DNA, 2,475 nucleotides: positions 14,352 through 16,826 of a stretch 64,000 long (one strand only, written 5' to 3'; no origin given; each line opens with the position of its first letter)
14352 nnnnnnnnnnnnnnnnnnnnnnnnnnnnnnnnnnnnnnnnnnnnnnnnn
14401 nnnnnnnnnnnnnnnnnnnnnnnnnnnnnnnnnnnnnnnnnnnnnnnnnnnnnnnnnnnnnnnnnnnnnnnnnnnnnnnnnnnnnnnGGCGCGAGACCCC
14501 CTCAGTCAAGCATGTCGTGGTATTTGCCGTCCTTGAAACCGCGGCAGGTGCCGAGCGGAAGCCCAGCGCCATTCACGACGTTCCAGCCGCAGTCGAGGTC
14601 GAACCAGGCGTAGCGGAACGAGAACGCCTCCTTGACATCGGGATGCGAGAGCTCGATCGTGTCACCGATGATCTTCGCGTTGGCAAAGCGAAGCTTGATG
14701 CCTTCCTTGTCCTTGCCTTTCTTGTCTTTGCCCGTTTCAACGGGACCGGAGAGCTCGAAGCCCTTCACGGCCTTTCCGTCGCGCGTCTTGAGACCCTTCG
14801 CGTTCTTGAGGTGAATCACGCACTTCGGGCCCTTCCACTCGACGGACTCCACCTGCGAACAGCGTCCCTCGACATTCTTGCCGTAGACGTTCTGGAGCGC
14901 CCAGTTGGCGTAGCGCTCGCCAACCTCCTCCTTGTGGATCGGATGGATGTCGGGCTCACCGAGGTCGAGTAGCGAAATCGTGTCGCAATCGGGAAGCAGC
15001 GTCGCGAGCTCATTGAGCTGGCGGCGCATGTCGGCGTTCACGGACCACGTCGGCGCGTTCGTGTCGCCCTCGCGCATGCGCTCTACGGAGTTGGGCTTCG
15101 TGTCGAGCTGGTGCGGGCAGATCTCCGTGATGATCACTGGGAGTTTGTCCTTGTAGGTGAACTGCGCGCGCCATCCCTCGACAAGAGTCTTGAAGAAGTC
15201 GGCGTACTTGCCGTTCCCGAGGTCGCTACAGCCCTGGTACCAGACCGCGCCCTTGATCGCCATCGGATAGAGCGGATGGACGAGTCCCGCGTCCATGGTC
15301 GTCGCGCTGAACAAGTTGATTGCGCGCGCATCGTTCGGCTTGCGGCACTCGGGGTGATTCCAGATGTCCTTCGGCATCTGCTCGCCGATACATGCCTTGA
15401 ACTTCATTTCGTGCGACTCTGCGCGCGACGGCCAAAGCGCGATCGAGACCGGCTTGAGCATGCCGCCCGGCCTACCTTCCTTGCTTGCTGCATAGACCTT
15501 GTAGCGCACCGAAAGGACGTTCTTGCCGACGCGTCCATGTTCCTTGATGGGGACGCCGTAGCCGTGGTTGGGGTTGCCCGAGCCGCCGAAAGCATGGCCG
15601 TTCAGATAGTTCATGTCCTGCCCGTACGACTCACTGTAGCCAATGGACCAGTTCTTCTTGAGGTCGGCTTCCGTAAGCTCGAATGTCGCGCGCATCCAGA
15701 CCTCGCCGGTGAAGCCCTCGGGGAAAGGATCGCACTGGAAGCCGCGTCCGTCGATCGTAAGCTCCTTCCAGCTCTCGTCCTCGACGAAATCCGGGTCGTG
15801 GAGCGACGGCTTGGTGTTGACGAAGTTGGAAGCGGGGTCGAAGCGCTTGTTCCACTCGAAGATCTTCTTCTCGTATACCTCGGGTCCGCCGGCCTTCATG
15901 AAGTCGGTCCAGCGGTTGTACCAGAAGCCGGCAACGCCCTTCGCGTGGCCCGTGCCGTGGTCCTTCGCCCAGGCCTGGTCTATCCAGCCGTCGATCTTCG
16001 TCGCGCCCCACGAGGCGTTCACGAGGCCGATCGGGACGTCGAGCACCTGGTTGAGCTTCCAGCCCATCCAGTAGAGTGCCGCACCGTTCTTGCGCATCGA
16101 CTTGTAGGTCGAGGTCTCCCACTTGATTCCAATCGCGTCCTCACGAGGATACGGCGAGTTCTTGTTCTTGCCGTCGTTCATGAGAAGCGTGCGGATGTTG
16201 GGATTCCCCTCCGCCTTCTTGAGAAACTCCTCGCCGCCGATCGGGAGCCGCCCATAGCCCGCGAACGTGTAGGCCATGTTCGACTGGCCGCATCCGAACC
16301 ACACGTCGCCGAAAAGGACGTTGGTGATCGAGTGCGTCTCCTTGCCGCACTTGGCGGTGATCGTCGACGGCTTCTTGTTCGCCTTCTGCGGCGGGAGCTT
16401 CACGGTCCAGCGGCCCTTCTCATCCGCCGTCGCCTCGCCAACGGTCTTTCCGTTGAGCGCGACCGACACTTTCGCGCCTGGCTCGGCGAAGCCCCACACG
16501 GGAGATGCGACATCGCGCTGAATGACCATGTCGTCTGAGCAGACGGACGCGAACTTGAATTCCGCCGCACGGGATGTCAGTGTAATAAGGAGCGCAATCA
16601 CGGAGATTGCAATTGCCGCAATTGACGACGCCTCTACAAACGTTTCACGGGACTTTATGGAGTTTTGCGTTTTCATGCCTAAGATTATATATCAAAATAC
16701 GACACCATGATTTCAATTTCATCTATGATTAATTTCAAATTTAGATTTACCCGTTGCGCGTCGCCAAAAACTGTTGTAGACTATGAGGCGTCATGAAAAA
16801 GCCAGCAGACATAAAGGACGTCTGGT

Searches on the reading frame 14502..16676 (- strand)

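Call 56: search_protein_families(library=pfam, proteins=[window:14502-16676:-], max_evalue=0.0001)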
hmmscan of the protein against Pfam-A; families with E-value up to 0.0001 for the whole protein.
window:14502-16676:- (724 aa): 2 families
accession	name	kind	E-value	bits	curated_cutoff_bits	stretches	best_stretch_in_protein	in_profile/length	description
PF03629.24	SASA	-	1.8e-09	38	24.8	1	473-535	119-180/226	Carbohydrate esterase, sialic acid-specific acetylesterase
PF17936.7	Big_6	-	7.2e-08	33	27.6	1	60-116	17-74/83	Bacterial Ig domain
